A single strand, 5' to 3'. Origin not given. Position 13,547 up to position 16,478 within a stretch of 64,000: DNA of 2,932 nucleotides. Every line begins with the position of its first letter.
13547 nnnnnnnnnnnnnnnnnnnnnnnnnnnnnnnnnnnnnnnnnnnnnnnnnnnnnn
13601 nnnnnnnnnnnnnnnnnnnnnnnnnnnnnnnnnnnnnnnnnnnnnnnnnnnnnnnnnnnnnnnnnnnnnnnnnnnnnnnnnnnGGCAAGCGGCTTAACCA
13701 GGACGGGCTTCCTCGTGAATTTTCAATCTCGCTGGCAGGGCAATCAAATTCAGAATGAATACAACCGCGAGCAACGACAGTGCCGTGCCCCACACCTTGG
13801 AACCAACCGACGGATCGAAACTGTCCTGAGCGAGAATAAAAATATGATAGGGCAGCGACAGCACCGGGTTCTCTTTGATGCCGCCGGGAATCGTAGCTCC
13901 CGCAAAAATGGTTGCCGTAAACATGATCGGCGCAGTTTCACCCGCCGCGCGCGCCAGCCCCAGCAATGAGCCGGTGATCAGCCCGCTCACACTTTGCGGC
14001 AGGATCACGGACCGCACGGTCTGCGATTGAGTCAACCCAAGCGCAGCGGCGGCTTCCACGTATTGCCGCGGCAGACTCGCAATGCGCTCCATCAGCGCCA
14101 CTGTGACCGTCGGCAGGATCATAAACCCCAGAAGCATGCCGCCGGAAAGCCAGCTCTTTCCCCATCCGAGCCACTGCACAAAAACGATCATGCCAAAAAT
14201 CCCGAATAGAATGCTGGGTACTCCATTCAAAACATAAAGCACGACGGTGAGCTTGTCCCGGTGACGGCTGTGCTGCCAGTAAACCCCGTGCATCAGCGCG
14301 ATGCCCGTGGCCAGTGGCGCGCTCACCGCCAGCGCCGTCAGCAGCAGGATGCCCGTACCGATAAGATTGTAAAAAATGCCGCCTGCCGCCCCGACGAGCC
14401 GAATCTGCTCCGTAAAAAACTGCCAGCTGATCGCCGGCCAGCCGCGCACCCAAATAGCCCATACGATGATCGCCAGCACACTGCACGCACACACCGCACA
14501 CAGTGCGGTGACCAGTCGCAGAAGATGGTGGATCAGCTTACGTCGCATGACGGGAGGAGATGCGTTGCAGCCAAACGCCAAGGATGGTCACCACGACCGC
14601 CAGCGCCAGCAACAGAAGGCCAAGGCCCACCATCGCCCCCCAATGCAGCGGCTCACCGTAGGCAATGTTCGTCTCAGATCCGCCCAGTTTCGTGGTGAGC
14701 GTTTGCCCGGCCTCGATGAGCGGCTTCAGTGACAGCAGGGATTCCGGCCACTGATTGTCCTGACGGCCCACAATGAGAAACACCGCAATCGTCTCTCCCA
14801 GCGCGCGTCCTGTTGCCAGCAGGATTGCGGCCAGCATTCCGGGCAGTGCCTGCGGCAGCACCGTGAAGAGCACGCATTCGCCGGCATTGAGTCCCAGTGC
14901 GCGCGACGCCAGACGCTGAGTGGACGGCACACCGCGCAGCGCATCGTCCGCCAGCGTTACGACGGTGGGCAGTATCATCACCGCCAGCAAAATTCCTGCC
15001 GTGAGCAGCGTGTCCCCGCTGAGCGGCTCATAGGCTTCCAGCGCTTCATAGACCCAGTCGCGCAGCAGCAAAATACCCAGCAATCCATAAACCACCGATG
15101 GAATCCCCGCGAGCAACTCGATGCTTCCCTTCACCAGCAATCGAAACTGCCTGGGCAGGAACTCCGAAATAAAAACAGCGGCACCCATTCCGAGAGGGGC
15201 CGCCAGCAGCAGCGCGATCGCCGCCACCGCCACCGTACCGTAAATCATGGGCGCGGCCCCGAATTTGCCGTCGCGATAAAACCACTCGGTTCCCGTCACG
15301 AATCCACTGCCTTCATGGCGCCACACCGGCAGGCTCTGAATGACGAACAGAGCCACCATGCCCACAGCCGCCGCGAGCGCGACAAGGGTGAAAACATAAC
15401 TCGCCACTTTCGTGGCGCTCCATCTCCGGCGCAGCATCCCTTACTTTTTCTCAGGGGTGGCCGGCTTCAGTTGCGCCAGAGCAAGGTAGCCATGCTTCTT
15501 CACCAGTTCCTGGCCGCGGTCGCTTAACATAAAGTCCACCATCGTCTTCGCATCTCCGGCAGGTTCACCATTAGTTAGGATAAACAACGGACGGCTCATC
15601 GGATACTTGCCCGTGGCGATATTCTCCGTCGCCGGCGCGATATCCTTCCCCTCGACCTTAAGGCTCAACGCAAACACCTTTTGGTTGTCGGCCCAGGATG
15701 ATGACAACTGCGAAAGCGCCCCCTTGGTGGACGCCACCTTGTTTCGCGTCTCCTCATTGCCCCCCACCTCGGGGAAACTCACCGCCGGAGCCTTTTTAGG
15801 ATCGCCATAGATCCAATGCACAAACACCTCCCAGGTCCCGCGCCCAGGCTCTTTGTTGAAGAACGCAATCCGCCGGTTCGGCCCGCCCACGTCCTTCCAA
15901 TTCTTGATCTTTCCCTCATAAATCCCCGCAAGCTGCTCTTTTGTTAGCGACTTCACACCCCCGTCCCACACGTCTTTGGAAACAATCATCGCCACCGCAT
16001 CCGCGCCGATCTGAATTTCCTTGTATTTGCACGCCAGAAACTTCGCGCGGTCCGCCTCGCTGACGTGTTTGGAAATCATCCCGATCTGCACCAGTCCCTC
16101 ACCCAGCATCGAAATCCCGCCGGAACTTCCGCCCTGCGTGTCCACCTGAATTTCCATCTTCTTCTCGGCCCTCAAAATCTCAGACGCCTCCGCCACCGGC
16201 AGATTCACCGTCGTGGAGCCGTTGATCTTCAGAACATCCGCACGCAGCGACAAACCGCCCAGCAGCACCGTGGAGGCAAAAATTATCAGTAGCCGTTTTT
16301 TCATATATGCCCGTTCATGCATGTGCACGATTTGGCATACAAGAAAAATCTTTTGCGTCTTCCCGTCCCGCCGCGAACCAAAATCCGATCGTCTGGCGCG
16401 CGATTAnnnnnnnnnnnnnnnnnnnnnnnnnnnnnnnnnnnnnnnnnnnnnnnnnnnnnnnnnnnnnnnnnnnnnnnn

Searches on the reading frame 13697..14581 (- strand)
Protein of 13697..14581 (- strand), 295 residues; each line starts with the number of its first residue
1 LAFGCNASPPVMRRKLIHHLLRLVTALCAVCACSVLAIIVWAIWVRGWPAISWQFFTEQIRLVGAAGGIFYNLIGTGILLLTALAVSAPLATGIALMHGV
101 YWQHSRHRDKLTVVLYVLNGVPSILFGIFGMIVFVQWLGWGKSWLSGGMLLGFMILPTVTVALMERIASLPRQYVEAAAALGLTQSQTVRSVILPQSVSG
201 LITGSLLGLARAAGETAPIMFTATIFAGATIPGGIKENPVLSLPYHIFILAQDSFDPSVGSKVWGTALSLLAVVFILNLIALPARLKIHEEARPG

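Call 15: search_protein_families(library=pfam, proteins=[window:13697-14581:-], max_evalue=0.001)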
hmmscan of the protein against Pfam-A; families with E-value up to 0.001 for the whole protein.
window:13697-14581:- (295 aa): 1 family
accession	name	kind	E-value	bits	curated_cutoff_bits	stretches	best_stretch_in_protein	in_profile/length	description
PF00528.27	BPD_transp_1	-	7.7e-17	62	26.4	1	94-280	4-174/184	Binding-protein-dependent transport system inner membrane component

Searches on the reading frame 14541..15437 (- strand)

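Call 15: search_protein_families(library=pfam, proteins=[window:14541-15437:-], max_evalue=0.001)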
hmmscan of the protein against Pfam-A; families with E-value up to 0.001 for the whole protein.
window:14541-15437:- (299 aa): 1 family
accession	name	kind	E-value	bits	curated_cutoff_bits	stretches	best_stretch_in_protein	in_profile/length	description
PF00528.27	BPD_transp_1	-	1.1e-12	48.5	26.4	1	81-292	3-180/184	Binding-protein-dependent transport system inner membrane component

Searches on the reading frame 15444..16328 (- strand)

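Call 15: search_protein_families(library=pfam, proteins=[window:15444-16328:-], max_evalue=0.001)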
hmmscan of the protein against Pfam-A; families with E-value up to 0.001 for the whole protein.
window:15444-16328:- (295 aa): 3 families
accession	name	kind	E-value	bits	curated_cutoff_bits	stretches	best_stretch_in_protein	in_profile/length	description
PF12849.12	PBP_like_2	-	7.9e-33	114.8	27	1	32-271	9-267/267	PBP superfamily domain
PF13531.11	SBP_bac_11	-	5e-06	26.9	25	1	112-281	81-226/227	Bacterial extracellular solute-binding protein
PF12727.12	PBP_like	-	1.9e-05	24.4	27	1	64-175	16-115/193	PBP superfamily domain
